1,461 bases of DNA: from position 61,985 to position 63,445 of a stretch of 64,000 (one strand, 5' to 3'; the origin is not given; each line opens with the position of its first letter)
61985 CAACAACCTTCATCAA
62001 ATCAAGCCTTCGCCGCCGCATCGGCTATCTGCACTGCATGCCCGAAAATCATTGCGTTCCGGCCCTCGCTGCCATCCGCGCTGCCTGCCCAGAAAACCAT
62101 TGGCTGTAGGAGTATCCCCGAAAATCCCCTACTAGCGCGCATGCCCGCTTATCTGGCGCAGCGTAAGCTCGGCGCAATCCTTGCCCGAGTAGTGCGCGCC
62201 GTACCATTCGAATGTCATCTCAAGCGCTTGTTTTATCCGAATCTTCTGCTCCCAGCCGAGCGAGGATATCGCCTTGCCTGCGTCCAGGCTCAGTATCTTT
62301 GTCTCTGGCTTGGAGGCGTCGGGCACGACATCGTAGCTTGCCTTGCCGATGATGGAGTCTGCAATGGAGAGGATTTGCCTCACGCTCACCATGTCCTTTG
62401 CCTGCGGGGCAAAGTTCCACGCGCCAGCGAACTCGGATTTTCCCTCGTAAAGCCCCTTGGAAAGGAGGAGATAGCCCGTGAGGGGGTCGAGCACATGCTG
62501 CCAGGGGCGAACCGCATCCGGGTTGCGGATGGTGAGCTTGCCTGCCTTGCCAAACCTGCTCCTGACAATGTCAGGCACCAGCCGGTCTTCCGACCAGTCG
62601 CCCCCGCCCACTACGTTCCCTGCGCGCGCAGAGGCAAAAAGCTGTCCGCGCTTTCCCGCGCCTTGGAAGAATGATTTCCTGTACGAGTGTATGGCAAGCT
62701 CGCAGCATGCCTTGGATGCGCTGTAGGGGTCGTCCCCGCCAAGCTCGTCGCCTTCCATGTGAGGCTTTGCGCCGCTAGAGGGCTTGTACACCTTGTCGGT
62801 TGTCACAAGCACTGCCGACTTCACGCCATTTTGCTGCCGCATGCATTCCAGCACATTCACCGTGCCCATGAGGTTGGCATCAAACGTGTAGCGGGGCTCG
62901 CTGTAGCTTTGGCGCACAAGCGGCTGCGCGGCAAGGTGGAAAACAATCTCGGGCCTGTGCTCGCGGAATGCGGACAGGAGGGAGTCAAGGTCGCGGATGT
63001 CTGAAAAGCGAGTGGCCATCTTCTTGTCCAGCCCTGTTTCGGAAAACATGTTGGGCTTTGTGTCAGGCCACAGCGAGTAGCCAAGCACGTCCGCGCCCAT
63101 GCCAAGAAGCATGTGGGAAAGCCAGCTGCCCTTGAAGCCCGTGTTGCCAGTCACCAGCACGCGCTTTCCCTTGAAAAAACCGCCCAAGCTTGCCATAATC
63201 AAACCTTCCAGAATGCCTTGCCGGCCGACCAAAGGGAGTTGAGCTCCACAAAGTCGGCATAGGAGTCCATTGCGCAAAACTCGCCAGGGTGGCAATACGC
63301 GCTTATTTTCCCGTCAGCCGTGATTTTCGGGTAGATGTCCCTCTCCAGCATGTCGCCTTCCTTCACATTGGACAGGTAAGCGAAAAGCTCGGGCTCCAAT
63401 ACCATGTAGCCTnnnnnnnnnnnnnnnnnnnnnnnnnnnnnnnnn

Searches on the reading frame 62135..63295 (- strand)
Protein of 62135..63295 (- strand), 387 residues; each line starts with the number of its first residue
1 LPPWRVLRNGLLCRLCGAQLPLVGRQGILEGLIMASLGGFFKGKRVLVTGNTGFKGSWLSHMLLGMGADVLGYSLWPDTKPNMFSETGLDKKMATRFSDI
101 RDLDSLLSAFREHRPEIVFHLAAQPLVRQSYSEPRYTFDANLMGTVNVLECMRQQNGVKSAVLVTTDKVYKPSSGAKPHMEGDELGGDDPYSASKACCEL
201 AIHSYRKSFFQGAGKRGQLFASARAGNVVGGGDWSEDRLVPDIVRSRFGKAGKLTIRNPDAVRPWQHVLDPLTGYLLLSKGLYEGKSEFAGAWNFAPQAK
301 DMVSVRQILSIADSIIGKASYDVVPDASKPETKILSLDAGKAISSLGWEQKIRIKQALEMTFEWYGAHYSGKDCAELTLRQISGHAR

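Call 74: search_protein_families(library=pfam, proteins=[window:62135-63295:-], max_evalue=0.0001)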
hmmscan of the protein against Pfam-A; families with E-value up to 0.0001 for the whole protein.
window:62135-63295:- (387 aa): 5 families
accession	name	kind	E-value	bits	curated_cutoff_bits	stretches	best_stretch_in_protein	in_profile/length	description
PF16363.11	GDP_Man_Dehyd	-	1e-35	124.2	27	1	47-360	1-331/332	GDP-mannose 4,6 dehydratase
PF01370.27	Epimerase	-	1.2e-30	107.1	20.9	1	46-279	1-225/240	NAD dependent epimerase/dehydratase family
PF02719.21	Polysacc_synt_2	-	1.6e-14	54.2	20.2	1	46-263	1-201/293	Polysaccharide biosynthesis protein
PF01073.25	3Beta_HSD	-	1.4e-08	34.6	22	1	47-213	1-168/280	3-beta hydroxysteroid dehydrogenase/isomerase family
PF04321.23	RmlD_sub_bind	-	2e-07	30.8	27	1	45-207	2-141/287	RmlD substrate binding domain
